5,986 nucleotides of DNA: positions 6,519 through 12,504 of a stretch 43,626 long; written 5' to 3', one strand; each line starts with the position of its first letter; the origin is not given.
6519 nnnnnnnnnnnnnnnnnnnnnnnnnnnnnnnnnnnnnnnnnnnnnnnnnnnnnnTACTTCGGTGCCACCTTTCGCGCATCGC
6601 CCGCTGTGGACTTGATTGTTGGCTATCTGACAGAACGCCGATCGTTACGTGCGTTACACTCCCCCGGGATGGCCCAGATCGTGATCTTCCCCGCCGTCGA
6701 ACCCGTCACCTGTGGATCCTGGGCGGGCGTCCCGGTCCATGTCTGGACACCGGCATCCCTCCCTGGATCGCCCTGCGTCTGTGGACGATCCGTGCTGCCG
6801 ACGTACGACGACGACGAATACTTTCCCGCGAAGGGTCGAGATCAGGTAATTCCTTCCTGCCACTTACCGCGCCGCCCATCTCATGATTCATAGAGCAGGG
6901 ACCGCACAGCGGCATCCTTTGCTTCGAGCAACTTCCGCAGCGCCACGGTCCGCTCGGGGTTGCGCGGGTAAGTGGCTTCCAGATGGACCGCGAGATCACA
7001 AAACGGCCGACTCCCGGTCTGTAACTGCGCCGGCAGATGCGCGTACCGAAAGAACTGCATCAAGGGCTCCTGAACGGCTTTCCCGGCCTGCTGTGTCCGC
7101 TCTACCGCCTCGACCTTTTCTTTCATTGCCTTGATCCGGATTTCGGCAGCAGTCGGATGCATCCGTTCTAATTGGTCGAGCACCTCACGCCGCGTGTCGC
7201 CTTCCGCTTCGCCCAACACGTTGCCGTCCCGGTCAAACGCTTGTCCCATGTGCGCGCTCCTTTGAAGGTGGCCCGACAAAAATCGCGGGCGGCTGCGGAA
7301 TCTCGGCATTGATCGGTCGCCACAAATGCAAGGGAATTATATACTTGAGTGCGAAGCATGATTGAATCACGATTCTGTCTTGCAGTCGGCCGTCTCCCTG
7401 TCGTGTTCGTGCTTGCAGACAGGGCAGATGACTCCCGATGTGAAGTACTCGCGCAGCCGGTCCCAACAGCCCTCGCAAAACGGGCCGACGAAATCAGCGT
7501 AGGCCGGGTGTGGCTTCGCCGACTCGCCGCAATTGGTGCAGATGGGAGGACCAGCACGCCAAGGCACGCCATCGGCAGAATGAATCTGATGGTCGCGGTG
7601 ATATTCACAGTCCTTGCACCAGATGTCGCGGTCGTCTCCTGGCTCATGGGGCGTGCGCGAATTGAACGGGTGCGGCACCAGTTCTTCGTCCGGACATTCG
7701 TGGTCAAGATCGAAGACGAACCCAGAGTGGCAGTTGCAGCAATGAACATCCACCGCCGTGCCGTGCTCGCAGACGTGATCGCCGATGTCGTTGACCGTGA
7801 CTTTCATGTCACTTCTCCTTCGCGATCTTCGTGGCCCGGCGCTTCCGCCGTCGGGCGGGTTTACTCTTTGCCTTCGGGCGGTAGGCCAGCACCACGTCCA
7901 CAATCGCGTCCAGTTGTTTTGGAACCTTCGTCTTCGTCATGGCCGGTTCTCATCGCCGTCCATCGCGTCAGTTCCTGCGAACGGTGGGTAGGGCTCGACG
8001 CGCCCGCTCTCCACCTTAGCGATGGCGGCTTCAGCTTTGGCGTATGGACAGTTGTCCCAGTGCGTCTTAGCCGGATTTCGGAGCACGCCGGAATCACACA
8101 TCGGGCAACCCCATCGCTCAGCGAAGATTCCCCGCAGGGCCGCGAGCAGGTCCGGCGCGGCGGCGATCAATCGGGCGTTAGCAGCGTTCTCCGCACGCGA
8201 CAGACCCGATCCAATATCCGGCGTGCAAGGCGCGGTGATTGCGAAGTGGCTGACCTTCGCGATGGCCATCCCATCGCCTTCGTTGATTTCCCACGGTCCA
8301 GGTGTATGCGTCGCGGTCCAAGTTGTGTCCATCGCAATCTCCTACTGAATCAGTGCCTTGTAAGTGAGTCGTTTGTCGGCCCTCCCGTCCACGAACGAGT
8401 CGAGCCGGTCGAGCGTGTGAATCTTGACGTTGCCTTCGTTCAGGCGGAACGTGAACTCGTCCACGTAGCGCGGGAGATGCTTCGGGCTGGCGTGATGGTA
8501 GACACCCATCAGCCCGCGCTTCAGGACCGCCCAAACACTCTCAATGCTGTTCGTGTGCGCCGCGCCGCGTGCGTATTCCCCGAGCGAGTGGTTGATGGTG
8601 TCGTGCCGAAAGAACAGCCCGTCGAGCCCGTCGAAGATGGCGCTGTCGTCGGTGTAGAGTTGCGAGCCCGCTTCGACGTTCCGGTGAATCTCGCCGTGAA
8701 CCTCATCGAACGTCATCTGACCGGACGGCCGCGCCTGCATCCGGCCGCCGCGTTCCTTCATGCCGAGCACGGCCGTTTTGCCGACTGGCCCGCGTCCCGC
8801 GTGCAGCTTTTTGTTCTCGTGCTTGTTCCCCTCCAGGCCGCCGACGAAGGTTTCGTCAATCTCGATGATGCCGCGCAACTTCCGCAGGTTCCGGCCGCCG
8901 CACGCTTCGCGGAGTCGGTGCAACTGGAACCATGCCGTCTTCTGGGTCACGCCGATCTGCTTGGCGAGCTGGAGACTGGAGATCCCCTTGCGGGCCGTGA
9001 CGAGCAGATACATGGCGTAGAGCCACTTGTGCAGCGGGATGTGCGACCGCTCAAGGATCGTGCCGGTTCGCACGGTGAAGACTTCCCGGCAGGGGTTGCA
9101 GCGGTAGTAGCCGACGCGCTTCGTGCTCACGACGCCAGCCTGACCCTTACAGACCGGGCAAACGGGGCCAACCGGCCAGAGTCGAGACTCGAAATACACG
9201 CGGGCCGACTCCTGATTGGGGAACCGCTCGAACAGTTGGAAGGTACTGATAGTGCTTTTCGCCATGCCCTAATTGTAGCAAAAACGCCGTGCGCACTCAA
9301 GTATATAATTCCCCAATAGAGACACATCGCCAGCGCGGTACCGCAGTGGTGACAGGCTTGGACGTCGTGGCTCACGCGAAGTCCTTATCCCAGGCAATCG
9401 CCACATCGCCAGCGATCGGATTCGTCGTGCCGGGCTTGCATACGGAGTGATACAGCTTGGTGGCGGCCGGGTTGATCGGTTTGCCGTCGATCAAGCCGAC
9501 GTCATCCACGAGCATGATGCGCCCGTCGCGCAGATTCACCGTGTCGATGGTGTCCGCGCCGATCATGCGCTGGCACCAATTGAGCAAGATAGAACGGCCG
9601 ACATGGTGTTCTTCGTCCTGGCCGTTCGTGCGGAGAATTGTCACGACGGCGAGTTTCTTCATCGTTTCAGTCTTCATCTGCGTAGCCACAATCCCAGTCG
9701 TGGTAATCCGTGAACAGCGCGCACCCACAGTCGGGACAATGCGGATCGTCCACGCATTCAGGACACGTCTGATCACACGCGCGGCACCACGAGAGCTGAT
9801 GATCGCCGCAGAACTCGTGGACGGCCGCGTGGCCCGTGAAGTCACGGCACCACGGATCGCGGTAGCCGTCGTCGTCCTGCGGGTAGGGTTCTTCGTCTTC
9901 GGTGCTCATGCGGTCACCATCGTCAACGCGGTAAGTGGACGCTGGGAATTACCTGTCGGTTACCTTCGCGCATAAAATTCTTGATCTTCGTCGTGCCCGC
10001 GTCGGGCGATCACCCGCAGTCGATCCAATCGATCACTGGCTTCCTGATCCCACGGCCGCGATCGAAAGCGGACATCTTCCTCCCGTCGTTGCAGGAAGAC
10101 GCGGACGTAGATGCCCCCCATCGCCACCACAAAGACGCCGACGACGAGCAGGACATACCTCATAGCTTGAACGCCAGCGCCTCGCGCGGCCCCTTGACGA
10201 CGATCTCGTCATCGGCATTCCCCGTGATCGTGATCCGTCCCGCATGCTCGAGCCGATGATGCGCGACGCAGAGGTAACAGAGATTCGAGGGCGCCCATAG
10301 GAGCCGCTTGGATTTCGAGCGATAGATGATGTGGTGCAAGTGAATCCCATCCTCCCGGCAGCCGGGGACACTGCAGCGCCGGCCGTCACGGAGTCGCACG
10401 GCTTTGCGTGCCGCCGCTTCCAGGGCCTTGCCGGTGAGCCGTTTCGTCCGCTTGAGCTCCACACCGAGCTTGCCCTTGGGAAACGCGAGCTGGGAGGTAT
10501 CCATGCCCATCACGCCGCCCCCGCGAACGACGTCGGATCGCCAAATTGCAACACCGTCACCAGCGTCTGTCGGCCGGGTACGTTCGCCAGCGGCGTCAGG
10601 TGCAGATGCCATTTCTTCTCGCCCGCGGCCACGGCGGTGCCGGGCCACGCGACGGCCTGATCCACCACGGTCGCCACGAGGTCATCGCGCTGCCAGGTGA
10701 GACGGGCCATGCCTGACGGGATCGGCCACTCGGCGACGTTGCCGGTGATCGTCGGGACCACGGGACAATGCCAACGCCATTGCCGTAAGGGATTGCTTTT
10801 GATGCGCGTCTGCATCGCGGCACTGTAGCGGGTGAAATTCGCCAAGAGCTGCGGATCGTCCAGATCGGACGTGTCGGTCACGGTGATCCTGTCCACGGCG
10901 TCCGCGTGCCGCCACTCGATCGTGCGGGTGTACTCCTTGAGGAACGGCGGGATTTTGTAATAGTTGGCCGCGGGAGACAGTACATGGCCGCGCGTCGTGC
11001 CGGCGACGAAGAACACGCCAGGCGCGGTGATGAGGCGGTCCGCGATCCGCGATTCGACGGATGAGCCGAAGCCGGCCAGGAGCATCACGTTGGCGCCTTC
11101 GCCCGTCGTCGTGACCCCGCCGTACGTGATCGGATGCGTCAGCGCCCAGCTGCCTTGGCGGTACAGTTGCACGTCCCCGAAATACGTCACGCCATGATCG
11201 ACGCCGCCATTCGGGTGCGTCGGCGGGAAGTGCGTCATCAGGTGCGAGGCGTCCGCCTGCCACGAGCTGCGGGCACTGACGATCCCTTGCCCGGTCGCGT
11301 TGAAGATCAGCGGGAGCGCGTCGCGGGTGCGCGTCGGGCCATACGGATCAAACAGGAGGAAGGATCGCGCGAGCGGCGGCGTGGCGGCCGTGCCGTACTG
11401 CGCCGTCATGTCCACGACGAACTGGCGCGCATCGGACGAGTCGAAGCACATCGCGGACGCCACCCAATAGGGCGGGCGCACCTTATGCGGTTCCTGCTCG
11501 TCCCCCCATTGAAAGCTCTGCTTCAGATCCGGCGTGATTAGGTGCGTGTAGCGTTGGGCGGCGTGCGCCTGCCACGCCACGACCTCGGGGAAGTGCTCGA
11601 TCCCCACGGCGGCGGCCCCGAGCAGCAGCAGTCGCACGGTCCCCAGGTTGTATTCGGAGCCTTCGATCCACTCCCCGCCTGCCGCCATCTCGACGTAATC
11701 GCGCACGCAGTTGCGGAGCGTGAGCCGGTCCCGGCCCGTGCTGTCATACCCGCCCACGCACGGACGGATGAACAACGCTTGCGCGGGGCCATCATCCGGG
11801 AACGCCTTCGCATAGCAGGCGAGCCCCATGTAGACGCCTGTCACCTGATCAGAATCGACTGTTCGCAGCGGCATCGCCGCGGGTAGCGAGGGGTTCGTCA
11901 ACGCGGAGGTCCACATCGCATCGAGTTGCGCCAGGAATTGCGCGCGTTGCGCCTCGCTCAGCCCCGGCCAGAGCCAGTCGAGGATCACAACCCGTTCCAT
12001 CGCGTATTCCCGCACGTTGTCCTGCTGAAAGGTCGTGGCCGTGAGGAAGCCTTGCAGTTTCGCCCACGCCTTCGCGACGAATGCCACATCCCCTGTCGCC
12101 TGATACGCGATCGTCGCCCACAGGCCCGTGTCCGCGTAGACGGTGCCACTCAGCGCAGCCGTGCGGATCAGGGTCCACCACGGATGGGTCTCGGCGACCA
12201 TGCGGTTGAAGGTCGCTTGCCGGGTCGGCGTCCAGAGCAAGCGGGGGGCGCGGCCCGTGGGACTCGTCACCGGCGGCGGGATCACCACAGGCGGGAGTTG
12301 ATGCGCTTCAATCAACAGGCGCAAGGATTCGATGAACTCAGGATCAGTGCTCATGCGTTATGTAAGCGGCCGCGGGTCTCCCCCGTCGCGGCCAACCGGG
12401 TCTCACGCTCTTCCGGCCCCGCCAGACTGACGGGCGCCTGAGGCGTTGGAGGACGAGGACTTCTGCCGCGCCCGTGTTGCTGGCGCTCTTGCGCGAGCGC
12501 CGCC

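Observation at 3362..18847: Nine-copy ~60-bp structured repeat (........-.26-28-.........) at gene boundaries, in both orientations, confined to the early/lysogeny half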

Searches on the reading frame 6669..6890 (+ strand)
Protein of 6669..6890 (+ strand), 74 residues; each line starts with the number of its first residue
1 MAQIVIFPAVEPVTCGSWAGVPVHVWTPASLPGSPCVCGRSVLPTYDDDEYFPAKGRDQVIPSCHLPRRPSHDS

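Call 59: find_homologous_proteins(query=window:6669-6890:+, max_evalue=0.01)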
Query seq(74 aa): no candidate shares three 5-residue words with the query. No homologue found.

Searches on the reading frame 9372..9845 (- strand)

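Call 20: search_protein_families(library=pfam, max_evalue=0.01, proteins=[window:9372-9845:-])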
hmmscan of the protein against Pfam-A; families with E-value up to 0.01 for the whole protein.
window:9372-9845:- (157 aa): 1 family
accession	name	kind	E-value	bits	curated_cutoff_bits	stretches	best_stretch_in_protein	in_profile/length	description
PF12957.13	DUF3846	-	7.3e-06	26.5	27.5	1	85-151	20-78/103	Domain of unknown function (DUF3846)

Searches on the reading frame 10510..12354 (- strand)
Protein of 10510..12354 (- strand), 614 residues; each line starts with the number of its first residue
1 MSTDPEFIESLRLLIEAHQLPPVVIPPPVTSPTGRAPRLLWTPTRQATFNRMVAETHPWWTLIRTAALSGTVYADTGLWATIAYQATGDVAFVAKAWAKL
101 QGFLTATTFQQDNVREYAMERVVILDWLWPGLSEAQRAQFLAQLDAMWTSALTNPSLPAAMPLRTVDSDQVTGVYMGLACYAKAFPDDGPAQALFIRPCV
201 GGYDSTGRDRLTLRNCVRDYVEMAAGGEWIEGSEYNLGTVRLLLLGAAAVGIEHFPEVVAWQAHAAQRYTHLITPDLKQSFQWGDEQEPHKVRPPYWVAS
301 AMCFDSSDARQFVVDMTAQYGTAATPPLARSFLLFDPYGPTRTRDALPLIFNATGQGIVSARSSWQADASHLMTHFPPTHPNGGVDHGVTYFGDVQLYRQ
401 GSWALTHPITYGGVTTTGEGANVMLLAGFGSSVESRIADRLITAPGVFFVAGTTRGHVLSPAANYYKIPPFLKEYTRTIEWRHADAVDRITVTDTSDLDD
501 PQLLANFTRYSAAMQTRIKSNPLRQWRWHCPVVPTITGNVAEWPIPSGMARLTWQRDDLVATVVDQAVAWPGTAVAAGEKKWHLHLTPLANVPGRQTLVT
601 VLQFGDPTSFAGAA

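Call 17: search_protein_families(library=phrogs, max_evalue=0.001, proteins=[window:10510-12354:-])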
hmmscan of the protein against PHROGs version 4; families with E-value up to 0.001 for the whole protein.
window:10510-12354:- (614 aa): 0 families

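Call 20: search_protein_families(library=pfam, max_evalue=0.01, proteins=[window:10510-12354:-])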
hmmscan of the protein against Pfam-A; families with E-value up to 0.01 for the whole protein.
window:10510-12354:- (614 aa): 0 families

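Call 24: find_related_loci(query=window:10510-12354:-, collection=viral_contigs, flank=10000)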
Query window:10510-12354:- (614 aa) in viral_contigs; peptide patterns used: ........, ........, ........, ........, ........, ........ (x = any residue, [..] = any of these).
4 stretches matched a pattern, but none encodes a relative of the query by tblastn (E <= 1e-3).
